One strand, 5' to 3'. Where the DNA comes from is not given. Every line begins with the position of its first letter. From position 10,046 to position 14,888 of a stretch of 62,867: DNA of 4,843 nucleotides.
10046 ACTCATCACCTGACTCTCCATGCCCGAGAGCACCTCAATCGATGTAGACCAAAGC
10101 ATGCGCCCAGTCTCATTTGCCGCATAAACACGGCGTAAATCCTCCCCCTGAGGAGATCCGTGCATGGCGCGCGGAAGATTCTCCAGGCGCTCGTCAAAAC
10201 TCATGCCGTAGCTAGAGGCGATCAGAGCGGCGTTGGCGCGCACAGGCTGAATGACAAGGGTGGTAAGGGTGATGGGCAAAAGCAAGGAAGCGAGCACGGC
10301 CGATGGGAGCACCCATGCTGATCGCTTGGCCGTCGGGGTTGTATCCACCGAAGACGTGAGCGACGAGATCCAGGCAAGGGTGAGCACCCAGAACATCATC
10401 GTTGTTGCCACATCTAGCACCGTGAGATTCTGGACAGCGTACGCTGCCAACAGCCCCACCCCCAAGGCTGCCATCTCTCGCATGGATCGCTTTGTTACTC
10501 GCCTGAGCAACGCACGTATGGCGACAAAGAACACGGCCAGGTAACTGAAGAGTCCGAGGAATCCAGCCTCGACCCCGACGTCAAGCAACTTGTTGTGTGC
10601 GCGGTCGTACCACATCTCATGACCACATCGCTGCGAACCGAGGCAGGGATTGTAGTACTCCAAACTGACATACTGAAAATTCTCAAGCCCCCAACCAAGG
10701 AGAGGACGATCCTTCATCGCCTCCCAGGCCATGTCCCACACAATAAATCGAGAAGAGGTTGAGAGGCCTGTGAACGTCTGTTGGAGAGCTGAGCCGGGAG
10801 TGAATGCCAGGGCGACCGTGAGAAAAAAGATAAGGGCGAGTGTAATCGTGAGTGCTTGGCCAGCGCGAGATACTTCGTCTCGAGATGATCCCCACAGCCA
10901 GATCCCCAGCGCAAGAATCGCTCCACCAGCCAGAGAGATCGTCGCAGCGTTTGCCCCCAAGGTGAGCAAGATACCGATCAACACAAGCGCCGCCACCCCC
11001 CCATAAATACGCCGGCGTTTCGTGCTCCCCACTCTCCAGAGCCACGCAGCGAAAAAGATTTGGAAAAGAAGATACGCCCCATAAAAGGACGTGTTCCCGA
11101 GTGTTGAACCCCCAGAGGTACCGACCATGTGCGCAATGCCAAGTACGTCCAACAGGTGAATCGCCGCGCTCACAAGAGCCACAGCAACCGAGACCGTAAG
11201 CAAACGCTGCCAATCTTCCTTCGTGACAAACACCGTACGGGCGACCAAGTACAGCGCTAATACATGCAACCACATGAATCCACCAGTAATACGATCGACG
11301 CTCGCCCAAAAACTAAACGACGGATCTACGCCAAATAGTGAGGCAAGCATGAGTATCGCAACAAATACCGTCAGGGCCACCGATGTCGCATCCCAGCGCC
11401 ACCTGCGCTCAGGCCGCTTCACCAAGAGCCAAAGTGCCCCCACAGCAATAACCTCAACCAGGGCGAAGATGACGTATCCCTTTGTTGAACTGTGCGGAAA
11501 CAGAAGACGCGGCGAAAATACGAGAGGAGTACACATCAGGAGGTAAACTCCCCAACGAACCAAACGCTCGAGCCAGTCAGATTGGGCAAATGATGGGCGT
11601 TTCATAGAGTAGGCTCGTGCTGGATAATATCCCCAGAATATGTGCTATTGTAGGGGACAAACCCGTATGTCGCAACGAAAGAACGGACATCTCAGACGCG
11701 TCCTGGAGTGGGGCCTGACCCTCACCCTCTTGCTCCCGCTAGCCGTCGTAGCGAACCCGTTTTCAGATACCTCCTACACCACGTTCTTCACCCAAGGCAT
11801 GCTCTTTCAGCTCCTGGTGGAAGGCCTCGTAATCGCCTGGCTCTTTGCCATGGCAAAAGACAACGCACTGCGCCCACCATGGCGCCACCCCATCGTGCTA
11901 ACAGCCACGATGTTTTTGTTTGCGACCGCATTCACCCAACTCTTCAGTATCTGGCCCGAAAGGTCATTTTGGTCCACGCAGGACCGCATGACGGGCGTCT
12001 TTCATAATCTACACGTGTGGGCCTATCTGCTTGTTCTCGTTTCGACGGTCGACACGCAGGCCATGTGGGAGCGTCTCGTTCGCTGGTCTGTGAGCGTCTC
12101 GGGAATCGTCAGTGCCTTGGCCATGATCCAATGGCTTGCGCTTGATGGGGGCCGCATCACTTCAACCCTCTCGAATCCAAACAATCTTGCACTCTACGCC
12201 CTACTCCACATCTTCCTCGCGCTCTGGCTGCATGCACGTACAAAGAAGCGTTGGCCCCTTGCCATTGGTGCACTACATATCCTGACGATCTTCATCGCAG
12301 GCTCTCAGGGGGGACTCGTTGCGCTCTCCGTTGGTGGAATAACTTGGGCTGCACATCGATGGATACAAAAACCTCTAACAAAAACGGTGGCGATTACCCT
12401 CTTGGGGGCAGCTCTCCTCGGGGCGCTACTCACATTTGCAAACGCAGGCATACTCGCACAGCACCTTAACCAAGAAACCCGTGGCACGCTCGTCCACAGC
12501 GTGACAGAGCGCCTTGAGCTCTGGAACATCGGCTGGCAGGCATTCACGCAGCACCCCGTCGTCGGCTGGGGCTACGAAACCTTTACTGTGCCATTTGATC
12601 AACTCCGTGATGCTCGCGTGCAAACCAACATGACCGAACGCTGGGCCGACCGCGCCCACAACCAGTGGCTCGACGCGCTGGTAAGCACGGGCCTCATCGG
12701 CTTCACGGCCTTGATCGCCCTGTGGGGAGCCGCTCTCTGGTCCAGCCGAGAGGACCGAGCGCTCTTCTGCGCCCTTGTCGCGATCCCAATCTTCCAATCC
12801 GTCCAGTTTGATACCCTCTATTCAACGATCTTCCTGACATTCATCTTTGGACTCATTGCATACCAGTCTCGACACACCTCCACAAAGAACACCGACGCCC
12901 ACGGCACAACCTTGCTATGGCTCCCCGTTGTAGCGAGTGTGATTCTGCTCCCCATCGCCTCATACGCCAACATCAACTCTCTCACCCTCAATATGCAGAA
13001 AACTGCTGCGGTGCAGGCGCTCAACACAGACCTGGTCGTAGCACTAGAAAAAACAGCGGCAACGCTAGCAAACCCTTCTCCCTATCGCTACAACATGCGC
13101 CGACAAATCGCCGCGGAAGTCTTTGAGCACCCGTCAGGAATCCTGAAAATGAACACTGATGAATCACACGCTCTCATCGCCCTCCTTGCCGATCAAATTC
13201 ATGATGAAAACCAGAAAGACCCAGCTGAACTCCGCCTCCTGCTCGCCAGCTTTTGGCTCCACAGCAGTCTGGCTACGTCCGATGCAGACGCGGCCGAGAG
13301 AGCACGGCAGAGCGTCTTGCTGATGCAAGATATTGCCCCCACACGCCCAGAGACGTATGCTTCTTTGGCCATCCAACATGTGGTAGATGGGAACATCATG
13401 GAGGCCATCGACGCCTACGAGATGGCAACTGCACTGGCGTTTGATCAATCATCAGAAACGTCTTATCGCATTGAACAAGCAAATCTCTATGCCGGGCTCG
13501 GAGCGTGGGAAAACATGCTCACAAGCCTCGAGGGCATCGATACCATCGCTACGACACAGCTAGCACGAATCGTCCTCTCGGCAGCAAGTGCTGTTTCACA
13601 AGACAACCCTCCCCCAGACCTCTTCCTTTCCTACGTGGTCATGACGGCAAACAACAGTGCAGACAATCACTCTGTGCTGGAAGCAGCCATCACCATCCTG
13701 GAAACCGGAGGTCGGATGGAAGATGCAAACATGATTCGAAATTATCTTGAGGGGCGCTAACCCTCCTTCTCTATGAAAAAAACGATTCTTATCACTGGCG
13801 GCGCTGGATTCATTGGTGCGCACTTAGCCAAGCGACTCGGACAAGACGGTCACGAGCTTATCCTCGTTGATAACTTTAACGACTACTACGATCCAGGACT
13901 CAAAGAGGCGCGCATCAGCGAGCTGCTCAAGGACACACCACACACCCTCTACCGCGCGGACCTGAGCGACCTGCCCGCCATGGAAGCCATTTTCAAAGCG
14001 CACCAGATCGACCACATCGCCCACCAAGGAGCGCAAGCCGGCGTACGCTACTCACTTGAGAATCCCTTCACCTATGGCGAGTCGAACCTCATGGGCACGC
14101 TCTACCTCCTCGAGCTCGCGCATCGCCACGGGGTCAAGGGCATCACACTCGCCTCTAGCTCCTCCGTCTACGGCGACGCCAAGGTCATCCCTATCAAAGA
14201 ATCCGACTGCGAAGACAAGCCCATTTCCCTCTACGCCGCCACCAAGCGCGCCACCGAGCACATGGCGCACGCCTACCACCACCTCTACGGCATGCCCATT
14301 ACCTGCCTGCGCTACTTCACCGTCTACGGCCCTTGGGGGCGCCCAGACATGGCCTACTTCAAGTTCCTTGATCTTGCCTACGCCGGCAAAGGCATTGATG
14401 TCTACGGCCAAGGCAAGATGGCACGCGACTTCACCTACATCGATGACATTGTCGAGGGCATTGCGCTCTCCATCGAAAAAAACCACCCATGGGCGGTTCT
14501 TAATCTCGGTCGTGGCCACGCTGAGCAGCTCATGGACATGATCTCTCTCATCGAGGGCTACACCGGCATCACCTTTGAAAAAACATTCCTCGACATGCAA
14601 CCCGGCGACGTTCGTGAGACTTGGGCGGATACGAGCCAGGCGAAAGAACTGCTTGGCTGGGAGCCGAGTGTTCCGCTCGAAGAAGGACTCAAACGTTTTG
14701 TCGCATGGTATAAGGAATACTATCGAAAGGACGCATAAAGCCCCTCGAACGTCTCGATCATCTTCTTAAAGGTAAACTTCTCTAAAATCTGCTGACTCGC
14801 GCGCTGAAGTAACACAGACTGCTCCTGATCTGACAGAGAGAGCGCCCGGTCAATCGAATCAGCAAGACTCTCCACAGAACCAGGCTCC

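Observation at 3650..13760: Five paralogous O-antigen-ligase/O-OTase-TPR genes in one array: a possible substrate-specific protein-glycosylation battery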

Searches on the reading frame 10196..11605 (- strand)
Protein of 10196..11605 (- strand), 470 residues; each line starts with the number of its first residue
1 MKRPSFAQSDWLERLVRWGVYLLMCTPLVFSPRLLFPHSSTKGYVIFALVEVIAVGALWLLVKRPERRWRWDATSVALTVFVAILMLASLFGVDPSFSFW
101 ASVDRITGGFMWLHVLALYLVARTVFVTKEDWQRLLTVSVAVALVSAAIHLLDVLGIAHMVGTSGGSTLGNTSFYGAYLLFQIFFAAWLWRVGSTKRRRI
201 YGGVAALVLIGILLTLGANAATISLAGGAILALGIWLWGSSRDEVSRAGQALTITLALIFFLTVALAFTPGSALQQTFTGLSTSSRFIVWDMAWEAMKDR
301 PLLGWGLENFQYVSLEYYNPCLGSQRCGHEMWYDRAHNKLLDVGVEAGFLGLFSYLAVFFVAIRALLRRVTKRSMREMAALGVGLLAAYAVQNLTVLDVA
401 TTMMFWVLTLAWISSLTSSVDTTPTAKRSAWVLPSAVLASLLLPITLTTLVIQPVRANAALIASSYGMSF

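Call 24: search_solved_structures(query=window:10196-11605:-, max_evalue=10, show_alignments=4)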
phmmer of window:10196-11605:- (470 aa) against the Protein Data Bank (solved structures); distinct sequences matched with E-value up to 10: 0.

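Call 74: search_solved_structures(query=A4, max_evalue=1, show_alignments=3)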
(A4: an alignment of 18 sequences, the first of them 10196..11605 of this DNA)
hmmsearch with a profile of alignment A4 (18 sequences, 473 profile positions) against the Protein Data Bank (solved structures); distinct sequences matched with E-value up to 1: 2.
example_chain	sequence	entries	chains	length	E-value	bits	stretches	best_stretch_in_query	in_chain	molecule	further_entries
7tpg_B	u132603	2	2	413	4.4e-15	58.5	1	198-373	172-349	Putative cell surface polysaccharide polymerase/ligase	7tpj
9rmk_A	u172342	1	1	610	5.5e-13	51.6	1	127-435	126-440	Oligosaccharyltransferase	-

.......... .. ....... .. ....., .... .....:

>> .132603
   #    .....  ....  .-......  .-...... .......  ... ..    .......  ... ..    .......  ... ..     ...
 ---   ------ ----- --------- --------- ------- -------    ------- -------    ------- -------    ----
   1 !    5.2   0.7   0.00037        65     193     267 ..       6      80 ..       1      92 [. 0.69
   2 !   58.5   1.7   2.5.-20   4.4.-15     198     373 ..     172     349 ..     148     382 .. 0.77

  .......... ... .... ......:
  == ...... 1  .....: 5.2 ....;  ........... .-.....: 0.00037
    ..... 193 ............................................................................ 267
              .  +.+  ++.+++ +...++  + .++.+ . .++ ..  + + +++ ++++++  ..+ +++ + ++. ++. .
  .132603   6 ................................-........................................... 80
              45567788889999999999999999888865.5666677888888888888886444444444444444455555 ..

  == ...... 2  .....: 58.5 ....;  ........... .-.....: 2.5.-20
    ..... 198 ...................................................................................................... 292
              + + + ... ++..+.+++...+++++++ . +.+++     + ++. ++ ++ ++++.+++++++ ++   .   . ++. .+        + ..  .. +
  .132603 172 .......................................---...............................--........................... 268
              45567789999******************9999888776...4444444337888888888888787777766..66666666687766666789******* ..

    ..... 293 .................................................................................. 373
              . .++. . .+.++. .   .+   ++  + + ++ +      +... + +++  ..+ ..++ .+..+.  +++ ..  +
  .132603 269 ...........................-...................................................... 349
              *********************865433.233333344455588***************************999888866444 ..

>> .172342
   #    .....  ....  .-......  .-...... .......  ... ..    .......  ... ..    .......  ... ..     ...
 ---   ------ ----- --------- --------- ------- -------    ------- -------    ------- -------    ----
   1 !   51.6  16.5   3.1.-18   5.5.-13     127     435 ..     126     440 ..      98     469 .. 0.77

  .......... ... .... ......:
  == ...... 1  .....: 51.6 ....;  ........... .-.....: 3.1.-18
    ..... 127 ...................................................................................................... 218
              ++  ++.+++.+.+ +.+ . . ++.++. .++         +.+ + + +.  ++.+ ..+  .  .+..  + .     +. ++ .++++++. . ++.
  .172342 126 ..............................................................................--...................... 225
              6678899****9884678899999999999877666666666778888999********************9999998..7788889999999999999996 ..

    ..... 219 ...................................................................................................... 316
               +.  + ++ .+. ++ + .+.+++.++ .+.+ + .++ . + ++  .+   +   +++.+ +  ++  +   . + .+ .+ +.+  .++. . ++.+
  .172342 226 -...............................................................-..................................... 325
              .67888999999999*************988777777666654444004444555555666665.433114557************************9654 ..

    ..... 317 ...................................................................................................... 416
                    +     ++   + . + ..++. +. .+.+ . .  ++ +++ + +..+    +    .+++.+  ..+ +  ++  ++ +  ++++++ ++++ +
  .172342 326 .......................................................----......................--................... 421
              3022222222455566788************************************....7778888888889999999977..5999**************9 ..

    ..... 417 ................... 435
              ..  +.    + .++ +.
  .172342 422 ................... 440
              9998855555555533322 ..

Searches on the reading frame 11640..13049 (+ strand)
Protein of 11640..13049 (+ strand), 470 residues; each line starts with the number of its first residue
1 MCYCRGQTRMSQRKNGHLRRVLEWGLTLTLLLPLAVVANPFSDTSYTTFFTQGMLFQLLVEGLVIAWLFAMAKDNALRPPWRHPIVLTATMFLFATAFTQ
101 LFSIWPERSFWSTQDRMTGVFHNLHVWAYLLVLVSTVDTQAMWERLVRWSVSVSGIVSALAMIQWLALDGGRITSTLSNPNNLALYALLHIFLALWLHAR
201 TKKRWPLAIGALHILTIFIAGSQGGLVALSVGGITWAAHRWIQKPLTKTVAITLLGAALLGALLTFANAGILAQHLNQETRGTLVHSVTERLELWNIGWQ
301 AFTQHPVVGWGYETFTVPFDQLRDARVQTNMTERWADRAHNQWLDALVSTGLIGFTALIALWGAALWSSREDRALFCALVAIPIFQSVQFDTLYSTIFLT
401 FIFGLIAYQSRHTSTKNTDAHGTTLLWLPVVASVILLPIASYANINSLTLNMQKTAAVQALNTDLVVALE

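Call 25: search_solved_structures(query=window:11640-13049:+, max_evalue=10, show_alignments=4)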
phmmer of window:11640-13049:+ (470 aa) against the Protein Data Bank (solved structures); distinct sequences matched with E-value up to 10: 1.
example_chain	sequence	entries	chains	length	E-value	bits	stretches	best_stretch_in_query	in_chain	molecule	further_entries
7tpg_B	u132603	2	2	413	1.4e-05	27.3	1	214-362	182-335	Putative cell surface polysaccharide polymerase/ligase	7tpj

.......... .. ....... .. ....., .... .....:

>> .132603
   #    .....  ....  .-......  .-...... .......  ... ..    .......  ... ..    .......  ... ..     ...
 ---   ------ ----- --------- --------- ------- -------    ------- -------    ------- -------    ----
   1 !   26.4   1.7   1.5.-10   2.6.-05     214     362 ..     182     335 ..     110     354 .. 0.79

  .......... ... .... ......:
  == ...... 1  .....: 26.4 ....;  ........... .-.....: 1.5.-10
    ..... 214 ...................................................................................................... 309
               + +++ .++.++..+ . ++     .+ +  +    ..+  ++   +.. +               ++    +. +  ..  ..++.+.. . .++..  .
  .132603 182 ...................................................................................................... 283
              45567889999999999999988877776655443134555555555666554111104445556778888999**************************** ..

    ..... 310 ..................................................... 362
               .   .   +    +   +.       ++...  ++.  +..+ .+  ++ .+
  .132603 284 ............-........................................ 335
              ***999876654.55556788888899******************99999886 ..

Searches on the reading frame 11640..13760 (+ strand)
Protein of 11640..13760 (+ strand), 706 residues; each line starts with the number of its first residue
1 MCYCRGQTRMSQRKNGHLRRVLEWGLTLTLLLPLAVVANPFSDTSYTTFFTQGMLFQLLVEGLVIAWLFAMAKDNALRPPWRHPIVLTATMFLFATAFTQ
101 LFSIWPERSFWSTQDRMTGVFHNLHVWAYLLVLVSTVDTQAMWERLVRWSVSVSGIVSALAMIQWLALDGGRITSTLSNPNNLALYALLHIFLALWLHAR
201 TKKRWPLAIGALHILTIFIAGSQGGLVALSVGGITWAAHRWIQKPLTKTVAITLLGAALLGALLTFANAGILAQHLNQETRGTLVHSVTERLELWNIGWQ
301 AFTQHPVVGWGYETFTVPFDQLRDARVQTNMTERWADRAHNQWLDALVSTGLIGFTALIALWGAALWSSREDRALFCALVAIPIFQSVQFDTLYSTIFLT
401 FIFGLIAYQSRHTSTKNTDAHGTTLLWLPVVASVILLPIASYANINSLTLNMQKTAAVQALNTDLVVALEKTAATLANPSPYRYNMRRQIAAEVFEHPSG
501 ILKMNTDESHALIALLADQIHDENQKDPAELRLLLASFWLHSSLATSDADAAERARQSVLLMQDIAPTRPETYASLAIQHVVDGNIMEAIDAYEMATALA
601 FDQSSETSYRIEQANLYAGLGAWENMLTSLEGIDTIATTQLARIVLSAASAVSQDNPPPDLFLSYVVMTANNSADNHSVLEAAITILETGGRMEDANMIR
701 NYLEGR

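Call 4: search_protein_families(library=pfam, proteins=[window:11640-13760:+], max_evalue=0.01)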
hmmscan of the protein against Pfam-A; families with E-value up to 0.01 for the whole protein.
window:11640-13760:+ (706 aa): 1 family
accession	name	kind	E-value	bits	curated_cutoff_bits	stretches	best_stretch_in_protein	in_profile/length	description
PF04932.20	Wzy_C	-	1.5e-21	77.2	31.7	1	211-358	4-148/149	O-Antigen ligase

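Call 9: search_protein_families(library=ncbifam, proteins=[window:11640-13760:+], max_evalue=0.1)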
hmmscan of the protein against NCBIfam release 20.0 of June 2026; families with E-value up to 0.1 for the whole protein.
window:11640-13760:+ (706 aa): 2 families
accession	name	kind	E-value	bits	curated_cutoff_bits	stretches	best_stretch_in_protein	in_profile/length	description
NF058641.1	TfpM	equivalog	5.8e-05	22.3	600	1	188-395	150-341/421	O-linking oligosaccharyltransferase TfpM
NF007787.0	PRK10478.1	equivalog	0.014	14.4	426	0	337-469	47-180/359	PTS fructose transporter subunit EIIC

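Call 64: find_homologous_proteins(query=window:11640-13760:+, max_evalue=1e-10)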
Query window:11640-13760:+ (706 aa): 4 proteins with E <= 1e-10 among 8000 candidates.
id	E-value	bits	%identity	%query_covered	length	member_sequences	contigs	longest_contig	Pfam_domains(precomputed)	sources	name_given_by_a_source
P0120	0.0e+0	1543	100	99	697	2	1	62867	PF04932.21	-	-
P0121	3.8e-106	374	34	97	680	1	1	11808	PF04932.21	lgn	-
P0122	7.0e-38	149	25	98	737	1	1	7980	PF12569.15,PF04932.21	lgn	-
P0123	3.5e-29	120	25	85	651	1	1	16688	PF04932.21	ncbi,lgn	-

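Call 67: find_encoding_contigs(protein=P0121, flank=10000, max_places=2)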
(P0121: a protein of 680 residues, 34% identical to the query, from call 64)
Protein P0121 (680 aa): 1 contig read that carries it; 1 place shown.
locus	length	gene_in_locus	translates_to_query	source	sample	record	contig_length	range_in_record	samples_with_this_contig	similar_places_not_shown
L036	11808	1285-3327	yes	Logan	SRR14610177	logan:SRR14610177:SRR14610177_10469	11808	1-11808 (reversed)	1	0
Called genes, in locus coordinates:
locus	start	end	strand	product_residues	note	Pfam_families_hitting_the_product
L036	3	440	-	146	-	?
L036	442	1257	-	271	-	PF13578:Methyltransf_24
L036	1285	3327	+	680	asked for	PF04932:Wzy_C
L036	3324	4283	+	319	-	PF00106:adh_short (faint), PF01073:3Beta_HSD, PF01370:Epimerase, PF02719:Polysacc_synt_2, PF04321:RmlD_sub_bind, PF13460:NAD_binding_10 (faint), PF16363:GDP_Man_Dehyd, PF07993:NAD_binding_4 (weak)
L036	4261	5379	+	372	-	PF13439:Glyco_transf_4, PF13579:Glyco_trans_4_4, PF00534:Glycos_transf_1, PF13692:Glyco_trans_1_4, PF13524:Glyco_trans_1_2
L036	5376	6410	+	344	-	PF00534:Glycos_transf_1, PF13692:Glyco_trans_1_4 (weak)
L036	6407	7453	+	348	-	PF13692:Glyco_trans_1_4, PF00534:Glycos_transf_1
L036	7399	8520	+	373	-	-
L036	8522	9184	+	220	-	PF13489:Methyltransf_23, PF08241:Methyltransf_11, PF08242:Methyltransf_12 (weak), PF13649:Methyltransf_25 (weak), PF13847:Methyltransf_31 (weak)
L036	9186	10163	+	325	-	PF00534:Glycos_transf_1, PF13692:Glyco_trans_1_4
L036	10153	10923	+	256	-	PF00551:Formyl_trans_N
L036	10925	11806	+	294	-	?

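Call 70: predict_structure(alignment_id=A3)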
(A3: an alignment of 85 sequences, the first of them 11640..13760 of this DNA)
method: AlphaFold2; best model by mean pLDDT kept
length: 706 residues; sequences in the alignment: 85
mean_pLDDT: 87.9   pTM: 0.89
mean pLDDT of the five models: 87.9, 86.2, 85.7, 85.6, 85.2
residues with pLDDT >= 90: 427; 70-90: 206; 50-70: 69; < 50: 4
segments of 3 or more residues with pLDDT < 50: 1-4
pLDDT, mean of each block of 10 residues (from residue 1): 53 81 97 83 71 96 97 92 96 97 95 92 98 96 97 97 93 87 93 95 98 96 88 88 88 86 75 70 78 93 97 95 77 83 94 97 90 79 70 87 94 67 84 96 95 92 93 95 92 80 82 96 93 95 94 97 96 97 96 95 87 91 89 68 74 70 72 72 82 87 84
secondary structure, 60 per line:
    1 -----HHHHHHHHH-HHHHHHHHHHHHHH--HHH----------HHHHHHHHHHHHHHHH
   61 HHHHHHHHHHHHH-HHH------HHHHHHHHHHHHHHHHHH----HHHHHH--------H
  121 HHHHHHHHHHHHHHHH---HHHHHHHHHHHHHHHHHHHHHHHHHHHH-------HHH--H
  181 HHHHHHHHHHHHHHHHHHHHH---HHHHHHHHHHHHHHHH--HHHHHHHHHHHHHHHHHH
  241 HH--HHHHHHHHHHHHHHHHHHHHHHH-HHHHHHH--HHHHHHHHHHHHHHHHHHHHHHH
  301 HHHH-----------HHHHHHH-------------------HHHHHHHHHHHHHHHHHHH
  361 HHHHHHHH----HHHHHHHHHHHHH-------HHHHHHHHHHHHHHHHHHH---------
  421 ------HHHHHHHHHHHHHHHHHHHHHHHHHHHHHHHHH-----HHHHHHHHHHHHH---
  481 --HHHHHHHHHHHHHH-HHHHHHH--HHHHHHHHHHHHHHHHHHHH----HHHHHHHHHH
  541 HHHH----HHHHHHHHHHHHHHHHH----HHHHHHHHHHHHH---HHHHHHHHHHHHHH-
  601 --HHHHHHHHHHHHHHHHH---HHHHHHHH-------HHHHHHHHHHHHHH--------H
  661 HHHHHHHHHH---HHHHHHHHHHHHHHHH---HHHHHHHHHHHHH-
elements in order (helices of 4 or more, strands of 3 or more residues): H6-14 H16-29 H45-73 H84-101 H106-111 H120-136 H140-167 H180-201 H205-220 H223-242 H245-267 H269-275 H278-304 H316-322 H342-368 H373-385 H393-411 H427-459 H465-477 H483-496 H498-504 H507-526 H531-544 H549-565 H570-582 H586-599 H603-619 H623-630 H638-651 H660-670 H674-689 H693-705

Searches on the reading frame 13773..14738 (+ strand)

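Call 15: search_protein_families(library=pfam, proteins=[window:13773-14738:+], max_evalue=0.001)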
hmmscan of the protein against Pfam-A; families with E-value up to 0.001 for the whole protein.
window:13773-14738:+ (321 aa): 7 families
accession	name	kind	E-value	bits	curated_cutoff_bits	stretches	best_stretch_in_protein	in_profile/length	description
PF01370.27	Epimerase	-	8.8e-59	199.2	20.9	1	5-237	1-231/240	NAD dependent epimerase/dehydratase family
PF16363.11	GDP_Man_Dehyd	-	2.8e-57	195.1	27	1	6-308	1-331/332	GDP-mannose 4,6 dehydratase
PF01073.25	3Beta_HSD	-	4.1e-12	46.2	22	1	6-231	1-226/280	3-beta hydroxysteroid dehydrogenase/isomerase family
PF02719.21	Polysacc_synt_2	-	1.2e-10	41.5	20.2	1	5-187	1-174/293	Polysaccharide biosynthesis protein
PF04321.23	RmlD_sub_bind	-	4.9e-10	39.4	27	1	4-206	2-171/287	RmlD substrate binding domain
PF07993.18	NAD_binding_4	-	1.5e-08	34.5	20.1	1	76-197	86-217/258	Male sterility protein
PF00106.31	adh_short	-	4.2e-05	23.6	26.6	0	3-75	1-69/195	short chain dehydrogenase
